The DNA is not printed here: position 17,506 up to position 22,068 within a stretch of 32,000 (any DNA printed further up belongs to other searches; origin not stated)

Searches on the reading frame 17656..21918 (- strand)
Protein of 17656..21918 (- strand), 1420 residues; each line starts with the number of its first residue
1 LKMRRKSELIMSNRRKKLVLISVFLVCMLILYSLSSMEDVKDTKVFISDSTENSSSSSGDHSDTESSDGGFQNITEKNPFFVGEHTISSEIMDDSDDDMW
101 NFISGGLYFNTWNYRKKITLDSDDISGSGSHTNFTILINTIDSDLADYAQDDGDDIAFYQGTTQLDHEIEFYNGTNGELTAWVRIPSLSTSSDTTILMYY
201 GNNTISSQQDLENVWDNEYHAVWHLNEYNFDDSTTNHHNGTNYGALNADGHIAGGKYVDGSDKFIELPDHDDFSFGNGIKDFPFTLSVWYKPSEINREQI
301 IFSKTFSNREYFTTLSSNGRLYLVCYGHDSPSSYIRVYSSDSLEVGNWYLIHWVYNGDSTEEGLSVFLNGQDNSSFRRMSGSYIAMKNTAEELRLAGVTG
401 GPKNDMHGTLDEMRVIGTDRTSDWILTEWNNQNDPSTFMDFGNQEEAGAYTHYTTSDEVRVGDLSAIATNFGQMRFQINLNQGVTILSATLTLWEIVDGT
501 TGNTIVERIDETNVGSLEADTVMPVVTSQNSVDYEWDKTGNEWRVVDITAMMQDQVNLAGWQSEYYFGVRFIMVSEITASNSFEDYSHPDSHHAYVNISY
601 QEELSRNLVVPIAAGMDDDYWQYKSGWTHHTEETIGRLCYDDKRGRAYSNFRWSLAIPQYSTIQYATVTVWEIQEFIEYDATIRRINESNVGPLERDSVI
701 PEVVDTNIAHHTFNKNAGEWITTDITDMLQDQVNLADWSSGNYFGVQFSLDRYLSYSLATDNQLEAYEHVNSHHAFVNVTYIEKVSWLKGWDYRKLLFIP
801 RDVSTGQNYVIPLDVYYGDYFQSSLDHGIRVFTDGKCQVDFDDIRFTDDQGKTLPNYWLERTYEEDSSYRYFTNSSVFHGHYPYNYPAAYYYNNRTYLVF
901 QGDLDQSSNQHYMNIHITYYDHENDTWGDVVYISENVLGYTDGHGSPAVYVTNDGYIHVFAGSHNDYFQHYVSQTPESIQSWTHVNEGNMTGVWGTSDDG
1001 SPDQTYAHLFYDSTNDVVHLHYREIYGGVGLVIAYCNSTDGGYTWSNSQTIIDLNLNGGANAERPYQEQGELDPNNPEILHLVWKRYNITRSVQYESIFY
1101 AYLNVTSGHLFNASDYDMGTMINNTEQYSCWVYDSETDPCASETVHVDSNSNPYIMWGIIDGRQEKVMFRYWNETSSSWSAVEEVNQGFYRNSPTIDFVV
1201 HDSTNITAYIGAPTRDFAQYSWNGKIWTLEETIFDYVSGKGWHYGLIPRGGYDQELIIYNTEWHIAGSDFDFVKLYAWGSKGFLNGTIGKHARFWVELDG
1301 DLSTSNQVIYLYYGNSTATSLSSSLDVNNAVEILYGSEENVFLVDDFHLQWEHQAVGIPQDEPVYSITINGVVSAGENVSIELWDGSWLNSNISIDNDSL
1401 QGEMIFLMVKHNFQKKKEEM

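Call 8: search_protein_families(library=pfam, proteins=[window:17656-21918:-], max_evalue=0.001)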
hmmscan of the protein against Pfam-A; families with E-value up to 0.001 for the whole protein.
window:17656-21918:- (1420 aa): 3 families
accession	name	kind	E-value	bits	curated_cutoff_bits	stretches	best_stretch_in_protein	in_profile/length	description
PF10102.14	DUF2341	-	5e-21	75.4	23.4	1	152-238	1-76/84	Domain of unknown function (DUF2341)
PF15892.11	BNR_4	-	3.4e-18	66.4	27.3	1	888-1181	4-266/272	BNR repeat-containing family member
PF13385.13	Laminin_G_3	-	6.5e-14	52.8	27.6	1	260-425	2-150/151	Concanavalin A-like lectin/glucanases superfamily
